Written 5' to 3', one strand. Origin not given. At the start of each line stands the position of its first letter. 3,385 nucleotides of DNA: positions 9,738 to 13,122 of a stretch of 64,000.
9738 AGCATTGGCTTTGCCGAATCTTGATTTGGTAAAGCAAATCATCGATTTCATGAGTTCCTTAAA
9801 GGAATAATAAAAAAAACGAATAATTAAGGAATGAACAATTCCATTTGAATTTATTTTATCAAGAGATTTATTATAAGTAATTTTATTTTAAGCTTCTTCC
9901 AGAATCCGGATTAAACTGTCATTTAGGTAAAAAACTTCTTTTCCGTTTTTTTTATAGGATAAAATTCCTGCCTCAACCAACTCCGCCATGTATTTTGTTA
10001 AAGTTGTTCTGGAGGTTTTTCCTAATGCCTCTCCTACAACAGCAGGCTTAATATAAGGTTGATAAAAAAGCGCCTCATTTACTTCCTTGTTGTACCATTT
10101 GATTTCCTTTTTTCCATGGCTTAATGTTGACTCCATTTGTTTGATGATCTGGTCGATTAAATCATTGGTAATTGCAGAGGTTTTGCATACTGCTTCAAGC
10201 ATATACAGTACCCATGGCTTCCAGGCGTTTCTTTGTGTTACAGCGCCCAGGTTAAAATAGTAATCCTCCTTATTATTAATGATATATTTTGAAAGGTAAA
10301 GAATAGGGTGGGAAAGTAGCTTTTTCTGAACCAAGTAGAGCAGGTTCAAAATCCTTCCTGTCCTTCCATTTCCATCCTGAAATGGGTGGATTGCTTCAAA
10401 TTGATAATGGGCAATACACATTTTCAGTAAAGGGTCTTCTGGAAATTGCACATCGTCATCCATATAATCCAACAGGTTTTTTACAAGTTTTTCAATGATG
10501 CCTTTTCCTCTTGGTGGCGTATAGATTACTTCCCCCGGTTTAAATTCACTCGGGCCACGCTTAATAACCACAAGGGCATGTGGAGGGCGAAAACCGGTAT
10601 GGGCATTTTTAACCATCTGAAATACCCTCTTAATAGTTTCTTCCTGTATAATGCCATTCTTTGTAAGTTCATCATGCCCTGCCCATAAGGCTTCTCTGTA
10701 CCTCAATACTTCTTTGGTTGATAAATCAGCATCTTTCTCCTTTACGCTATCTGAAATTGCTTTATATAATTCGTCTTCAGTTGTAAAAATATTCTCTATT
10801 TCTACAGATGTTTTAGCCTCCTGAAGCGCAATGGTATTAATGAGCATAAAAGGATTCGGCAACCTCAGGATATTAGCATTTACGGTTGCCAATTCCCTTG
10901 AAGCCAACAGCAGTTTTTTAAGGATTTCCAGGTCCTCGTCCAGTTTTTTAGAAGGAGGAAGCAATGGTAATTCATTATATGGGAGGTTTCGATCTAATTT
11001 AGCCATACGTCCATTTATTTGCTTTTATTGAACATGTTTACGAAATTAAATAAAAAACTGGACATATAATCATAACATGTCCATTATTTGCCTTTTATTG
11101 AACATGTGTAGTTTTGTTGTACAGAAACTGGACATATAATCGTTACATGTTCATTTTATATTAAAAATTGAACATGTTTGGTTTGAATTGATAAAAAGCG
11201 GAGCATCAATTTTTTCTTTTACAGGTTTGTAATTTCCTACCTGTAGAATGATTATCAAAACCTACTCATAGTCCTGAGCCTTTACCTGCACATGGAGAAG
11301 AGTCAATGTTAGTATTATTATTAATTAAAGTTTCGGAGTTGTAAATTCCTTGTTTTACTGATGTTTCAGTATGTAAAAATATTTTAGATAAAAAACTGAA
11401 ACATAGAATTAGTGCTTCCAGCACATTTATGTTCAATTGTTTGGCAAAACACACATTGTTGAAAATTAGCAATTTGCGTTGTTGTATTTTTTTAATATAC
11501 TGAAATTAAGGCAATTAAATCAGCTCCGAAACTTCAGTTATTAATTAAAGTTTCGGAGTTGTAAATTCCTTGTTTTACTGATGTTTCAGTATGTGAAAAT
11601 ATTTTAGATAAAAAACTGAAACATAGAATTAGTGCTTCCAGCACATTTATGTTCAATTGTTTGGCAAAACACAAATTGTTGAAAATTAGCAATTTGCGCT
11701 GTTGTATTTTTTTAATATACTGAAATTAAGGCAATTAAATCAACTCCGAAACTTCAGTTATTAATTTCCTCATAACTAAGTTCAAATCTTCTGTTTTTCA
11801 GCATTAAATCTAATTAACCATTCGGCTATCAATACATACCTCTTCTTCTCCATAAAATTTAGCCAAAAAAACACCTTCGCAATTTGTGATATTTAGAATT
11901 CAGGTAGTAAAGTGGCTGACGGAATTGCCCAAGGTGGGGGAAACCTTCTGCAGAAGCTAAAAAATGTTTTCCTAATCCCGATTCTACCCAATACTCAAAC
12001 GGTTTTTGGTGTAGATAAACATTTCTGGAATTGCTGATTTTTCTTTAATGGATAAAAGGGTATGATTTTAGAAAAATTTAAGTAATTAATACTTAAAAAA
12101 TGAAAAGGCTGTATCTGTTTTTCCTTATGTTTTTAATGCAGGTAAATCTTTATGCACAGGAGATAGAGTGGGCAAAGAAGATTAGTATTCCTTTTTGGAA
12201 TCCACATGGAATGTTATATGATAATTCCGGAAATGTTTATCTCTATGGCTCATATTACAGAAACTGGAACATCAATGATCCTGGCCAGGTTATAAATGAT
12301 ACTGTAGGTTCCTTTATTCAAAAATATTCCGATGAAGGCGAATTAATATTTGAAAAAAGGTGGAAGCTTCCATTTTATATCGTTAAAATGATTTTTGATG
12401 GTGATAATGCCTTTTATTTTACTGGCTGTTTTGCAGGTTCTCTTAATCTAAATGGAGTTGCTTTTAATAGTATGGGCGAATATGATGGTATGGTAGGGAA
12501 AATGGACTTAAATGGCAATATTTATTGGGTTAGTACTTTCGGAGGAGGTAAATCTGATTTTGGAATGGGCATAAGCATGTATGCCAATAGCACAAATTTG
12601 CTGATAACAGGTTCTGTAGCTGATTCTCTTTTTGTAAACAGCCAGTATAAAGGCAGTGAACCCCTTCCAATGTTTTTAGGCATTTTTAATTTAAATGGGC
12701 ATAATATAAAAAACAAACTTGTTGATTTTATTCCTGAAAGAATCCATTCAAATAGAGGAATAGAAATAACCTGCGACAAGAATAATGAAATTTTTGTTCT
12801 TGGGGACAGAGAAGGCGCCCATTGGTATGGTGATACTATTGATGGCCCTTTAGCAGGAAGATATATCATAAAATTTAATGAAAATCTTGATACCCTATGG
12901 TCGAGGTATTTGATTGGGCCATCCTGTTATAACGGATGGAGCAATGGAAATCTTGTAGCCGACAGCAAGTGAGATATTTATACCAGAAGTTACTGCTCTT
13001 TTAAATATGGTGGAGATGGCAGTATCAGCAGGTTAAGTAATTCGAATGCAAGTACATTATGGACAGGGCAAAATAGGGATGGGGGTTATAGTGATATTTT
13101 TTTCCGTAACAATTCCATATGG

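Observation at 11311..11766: Two tandem 220-bp MITE-like units with terminal inverted repeats and internal stem-loops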

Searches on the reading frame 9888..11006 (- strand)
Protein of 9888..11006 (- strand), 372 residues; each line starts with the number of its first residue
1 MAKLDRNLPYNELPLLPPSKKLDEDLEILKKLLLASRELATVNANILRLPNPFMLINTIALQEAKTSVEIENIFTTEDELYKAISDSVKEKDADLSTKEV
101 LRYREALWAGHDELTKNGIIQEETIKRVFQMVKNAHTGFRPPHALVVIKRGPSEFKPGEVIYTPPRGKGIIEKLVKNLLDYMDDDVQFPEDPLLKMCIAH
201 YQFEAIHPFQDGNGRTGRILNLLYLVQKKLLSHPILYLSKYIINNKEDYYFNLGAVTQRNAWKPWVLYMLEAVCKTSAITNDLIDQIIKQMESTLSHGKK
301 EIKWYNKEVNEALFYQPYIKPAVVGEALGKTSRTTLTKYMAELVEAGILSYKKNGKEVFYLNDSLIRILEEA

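Call 10: search_protein_families(library=pfam, proteins=[window:9888-11006:-], max_evalue=0.01)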
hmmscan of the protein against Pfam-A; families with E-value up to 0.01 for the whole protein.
window:9888-11006:- (372 aa): 4 families
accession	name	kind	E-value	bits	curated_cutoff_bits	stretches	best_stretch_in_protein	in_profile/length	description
PF13784.11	Fic_N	-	8.3e-20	71.1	26.7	1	30-111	2-81/82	Fic/DOC family N-terminal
PF02661.23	Fic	-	2.4e-15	57.6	24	1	150-225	28-93/93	Fic/DOC family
PF21248.3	SoFic-like_C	-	7.4e-12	45.8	27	1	300-365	12-76/76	Protein adenylyltransferase SoFic-like, C-terminal domain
PF07106.19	TBPIP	-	0.0081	16.5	22.8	0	315-361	14-60/62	TBPIP/Hop2 winged helix domain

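Call 12: find_encoding_contigs(protein=window:9888-11006:-, flank=10000, max_places=10)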
Protein window:9888-11006:- (372 aa): 3 contigs read that carry it; 2 places shown.
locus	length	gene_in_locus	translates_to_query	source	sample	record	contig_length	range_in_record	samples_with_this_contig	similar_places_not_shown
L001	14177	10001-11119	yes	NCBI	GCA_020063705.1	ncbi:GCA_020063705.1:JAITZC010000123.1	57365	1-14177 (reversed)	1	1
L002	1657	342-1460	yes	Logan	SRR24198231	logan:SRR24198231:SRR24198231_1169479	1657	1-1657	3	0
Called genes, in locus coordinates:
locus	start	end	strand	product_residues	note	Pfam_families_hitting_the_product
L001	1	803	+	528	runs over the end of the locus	PF18962:Por_Secre_tail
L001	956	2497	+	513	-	PF18962:Por_Secre_tail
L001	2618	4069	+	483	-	PF18962:Por_Secre_tail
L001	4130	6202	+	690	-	PF25852:DUF6242_C (faint), PF02012:BNR (faint), PF15902:Sortilin-Vps10, PF18962:Por_Secre_tail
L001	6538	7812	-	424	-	PF18962:Por_Secre_tail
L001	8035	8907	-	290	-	-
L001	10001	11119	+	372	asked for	PF13784:Fic_N, PF02661:Fic, PF21248:SoFic-like_C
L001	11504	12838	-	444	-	PF07992:Pyr_redox_2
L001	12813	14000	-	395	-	PF02350:Epimerase_2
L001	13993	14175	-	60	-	?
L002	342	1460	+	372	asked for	PF13784:Fic_N, PF02661:Fic, PF21248:SoFic-like_C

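Call 21: find_homologous_proteins(query=window:9888-11006:-, max_evalue=1e-30)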
Query window:9888-11006:- (372 aa): 8000 proteins with E <= 1e-30 among 8000 candidates; the best 120 are listed.
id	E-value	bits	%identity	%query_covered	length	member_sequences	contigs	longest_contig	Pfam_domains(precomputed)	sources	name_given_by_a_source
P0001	3.2e-192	656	78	99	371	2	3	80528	PF21248.4,PF13784.12,PF02661.24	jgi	jgi:Fic family protein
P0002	2.0e-189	647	76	99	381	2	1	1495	PF21248.4,PF13784.12,PF02661.24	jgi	jgi:Fic family protein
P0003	6.6e-179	613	93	78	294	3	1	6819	PF21248.4,PF02661.24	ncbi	-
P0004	6.4e-173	593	70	99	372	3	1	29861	PF21248.4,PF13784.12,PF02661.24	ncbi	-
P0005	2.3e-172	591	70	99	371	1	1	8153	PF21248.4,PF13784.12,PF02661.24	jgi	jgi:Fic family protein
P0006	8.0e-172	589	69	99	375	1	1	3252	PF21248.4,PF13784.12,PF02661.24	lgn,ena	-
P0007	1.3e-171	589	69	99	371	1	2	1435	PF21248.4,PF13784.12,PF02661.24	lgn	-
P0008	2.5e-171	588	69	99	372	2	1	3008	PF21248.4,PF13784.12,PF02661.24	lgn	-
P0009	4.8e-171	587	70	99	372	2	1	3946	PF21248.4,PF13784.12,PF02661.24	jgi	jgi:Fic family protein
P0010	7.8e-171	586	70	98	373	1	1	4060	PF21248.4,PF13784.12,PF02661.24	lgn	-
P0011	8.9e-171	586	70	99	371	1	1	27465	PF21248.4,PF13784.12,PF02661.24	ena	-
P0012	1.0e-170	586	70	99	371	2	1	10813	PF21248.4,PF13784.12,PF02661.24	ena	-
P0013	4.3e-169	580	68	99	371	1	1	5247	PF21248.4,PF13784.12,PF02661.24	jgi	jgi:Fic family protein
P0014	1.0e-168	579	68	99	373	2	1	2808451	PF21248.4,PF13784.12,PF02661.24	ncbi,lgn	ncbi:MAG: Fic/DOC family N-terminal domain-containing protein [Bacteroidia bacterium]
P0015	1.3e-168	579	70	99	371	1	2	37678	PF21248.4,PF13784.12,PF02661.24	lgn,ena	-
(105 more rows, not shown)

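Call 22: find_encoding_contigs(protein=P0003, flank=10000, max_places=5)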
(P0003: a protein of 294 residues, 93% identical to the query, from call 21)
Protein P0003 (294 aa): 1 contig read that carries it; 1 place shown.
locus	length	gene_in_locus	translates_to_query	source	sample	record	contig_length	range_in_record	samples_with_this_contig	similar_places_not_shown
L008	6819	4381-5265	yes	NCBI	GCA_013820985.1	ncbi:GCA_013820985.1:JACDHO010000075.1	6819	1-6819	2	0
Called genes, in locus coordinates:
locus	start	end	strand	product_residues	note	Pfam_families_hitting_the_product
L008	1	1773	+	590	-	PF18962:Por_Secre_tail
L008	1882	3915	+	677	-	PF18962:Por_Secre_tail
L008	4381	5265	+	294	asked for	PF02661:Fic, PF21248:SoFic-like_C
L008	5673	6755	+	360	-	PF19572:PorV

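Call 23: find_encoding_contigs(protein=P0001, flank=10000, max_places=5)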
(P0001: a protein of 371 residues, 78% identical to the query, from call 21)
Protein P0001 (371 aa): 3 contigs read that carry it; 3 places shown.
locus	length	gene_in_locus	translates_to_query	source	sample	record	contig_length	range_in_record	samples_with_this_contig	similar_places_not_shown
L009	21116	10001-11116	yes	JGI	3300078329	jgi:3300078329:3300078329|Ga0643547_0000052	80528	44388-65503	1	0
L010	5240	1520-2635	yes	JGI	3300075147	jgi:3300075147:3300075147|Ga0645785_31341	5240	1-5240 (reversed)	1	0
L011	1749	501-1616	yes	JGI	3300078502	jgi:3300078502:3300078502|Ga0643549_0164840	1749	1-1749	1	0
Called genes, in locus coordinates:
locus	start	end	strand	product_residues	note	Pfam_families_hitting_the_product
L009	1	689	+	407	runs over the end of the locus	PF12704:MacB_PCD, PF02687:FtsX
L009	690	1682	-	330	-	PF01207:Dus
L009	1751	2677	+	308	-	PF02517:Rce1-like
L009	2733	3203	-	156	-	PF02472:ExbD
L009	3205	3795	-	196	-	PF02472:ExbD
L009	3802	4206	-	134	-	-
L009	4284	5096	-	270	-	PF01618:MotA_ExbB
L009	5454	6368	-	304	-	-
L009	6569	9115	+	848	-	PF12156:ATPase-cat_bd, PF00122:E1-E2_ATPase, PF00702:Hydrolase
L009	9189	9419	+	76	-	PF04255:DUF433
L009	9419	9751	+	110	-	PF18480:DUF5615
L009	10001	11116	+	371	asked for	PF13784:Fic_N, PF02661:Fic, PF21248:SoFic-like_C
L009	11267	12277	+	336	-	-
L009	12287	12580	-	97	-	PF04255:DUF433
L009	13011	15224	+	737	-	PF00115:COX1, PF02433:FixO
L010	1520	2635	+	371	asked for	PF13784:Fic_N, PF02661:Fic, PF21248:SoFic-like_C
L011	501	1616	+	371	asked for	PF13784:Fic_N, PF02661:Fic, PF21248:SoFic-like_C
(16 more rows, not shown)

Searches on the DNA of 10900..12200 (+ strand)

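Call 6: search_rna_families(source=window, start=10900, end=12200, threshold=evalue, max_evalue=10)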
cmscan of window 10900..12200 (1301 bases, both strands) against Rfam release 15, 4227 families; matches with E-value up to 10: 12.
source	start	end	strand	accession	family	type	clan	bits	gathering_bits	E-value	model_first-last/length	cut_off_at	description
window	11504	11575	+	RF03556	mir-559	Gene; miRNA;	-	23.4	95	0.11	1-91/91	no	mir-559 microRNA precursor family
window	11508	11571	+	RF04134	MIR7504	Gene; miRNA;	-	19.8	83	2.1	1-124/124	no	MIR7504 microRNA precursor family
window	11630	11710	+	RF02845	Ref1C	Gene; sRNA;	-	19.5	90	6.8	1-131/131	no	Enterococcus sRNA 1C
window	11330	11402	+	RF00160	snoZ159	Gene; snRNA; snoRNA; CD-box;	CL00065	19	39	2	1-86/86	no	Small nucleolar RNA Z159/U59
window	11052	11160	-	RF04242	mir-5595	Gene; miRNA;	-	17.6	100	3.6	1-72/72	no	mir-5595 microRNA precursor family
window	11550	11622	+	RF00160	snoZ159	Gene; snRNA; snoRNA; CD-box;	CL00065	17.3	39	5.6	1-86/86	no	Small nucleolar RNA Z159/U59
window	11510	11569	-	RF03940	MIR9563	Gene; miRNA;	-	16.4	90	7.7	1-127/127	no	MIR9563 microRNA precursor family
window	11204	11265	-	RF03036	osmY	Gene; sRNA;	-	13.4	46.9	5.9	1-72/72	no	osmY RNA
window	11523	11559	+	RF04133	MIR2646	Gene; miRNA;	-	13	245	6.5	1-256/256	no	MIR2646 microRNA precursor family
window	10956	11054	+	RF02060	STnc410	Gene; sRNA;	-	13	50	7.2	1-158/158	no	Enterobacterial sRNA STnc410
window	11770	11852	-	RF02089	CLRN1-AS1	Gene; lncRNA;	-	11.3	48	6.3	1-79/79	no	CLRN1 antisense RNA 1 conserved region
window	11490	11568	+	RF01478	rli47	Gene; sRNA;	-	9.6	200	8.2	1-508/508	no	Listeria sRNA rli47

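Call 47: search_dna_similar(query=window:11311-11544:+, collection=plasmids, mode=distant, max_evalue=1, max_rows=15)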
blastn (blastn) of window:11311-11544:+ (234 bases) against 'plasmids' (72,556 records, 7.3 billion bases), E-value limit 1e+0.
Records with a match: 8; places in all: 8; records where one place covers at least 80% of the query: 0.
Best place of each record, by identity: 90-95% 3; 80-90% 4; 60-80% 1.
By first word of the organism name: Moraxella 2; Candidatus 2; Bacillus 2; Borrelia 1; Cetobacterium 1.
By predicted mobility (MOB-suite, as given by PLSDB): non-mobilizable 4; mobilizable 4.
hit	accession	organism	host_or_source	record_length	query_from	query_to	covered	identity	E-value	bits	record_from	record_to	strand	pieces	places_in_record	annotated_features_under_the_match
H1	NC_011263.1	Borrelia recurrentis A1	-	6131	23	82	26%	76.7%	2e-1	43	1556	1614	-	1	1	hypothetical protein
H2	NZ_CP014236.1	Moraxella osloensis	Homo sapiens,pure culture,cerebrospinal ...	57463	54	92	17%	87.5%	2e-1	44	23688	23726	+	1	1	replication initiation protein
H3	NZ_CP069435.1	Moraxella osloensis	-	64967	54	92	17%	87.5%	2e-1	44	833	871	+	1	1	replication initiation protein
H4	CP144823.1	Candidatus Stammera capleta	insect metagenome,tissue sample,midgut ...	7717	177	213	16%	83.8%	7e-1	41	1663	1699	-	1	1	record has no annotation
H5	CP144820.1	Candidatus Stammera capleta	insect metagenome,tissue sample,midgut ...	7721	177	213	16%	83.8%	7e-1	41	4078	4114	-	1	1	record has no annotation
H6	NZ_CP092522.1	Cetobacterium somerae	Danio rerio,tissue sample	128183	54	85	14%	90.6%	7e-1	42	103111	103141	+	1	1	polysaccharide deacetylase family protein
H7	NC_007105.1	Bacillus cereus E33L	-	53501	65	94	13%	90.0%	7e-1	42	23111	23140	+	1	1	sulfotransferase family protein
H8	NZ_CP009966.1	Bacillus cereus E33L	Microbial isolate culture,Animal, ...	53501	65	94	13%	90.0%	7e-1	42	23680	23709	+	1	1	sulfotransferase family protein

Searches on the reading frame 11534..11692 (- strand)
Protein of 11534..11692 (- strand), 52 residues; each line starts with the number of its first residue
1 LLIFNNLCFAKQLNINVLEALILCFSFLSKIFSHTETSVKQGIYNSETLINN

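Call 37: search_protein_representatives(protein=window:11534-11692:-)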
Query: 52 residues. Proteins with E-value up to 0.001 (for the whole library): 2; up to 1e-10: 1; up to 1e-30: 0. The best 2 are listed.
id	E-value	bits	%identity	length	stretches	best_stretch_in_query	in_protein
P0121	9.4e-11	56.6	-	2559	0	-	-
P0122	1.2e-05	40.8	44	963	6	27-48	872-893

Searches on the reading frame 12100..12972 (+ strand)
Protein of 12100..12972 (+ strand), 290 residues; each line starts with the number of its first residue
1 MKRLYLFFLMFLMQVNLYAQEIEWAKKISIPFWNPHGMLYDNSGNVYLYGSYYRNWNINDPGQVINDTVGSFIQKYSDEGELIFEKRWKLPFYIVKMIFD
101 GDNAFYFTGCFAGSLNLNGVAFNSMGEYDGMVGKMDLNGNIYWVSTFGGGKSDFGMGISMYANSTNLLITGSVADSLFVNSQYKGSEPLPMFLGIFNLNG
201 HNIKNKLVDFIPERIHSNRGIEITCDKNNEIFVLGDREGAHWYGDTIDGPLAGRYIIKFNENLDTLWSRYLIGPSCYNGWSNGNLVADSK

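Call 10: search_protein_families(library=pfam, proteins=[window:12100-12972:+], max_evalue=0.01)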
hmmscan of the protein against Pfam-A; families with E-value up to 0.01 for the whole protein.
window:12100-12972:+ (290 aa): 0 families

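Call 13: find_encoding_contigs(protein=window:12100-12972:+, flank=10000, max_places=10)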
Protein window:12100-12972:+ (290 aa): 3 contigs read that carry it; 3 places shown.
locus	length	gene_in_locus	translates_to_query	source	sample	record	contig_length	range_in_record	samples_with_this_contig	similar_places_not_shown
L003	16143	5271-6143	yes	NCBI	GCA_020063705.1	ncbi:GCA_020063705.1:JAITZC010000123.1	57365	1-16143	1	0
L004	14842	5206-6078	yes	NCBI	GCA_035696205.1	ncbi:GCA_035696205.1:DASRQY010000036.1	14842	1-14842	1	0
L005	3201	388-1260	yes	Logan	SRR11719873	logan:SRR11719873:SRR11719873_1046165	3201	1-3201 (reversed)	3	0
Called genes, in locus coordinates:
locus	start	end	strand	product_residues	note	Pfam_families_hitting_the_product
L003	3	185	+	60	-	?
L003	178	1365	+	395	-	PF02350:Epimerase_2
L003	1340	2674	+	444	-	PF07992:Pyr_redox_2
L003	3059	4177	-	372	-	PF13784:Fic_N, PF02661:Fic, PF21248:SoFic-like_C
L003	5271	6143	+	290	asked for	-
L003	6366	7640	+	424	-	PF18962:Por_Secre_tail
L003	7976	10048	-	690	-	PF25852:DUF6242_C (faint), PF02012:BNR (faint), PF15902:Sortilin-Vps10, PF18962:Por_Secre_tail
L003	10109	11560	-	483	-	PF18962:Por_Secre_tail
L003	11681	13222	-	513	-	PF18962:Por_Secre_tail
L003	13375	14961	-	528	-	PF18962:Por_Secre_tail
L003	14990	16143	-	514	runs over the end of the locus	PF18962:Por_Secre_tail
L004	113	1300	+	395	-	PF02350:Epimerase_2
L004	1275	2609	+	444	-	PF07992:Pyr_redox_2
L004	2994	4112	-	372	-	PF13784:Fic_N, PF02661:Fic, PF21248:SoFic-like_C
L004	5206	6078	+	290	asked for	-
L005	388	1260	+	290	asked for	-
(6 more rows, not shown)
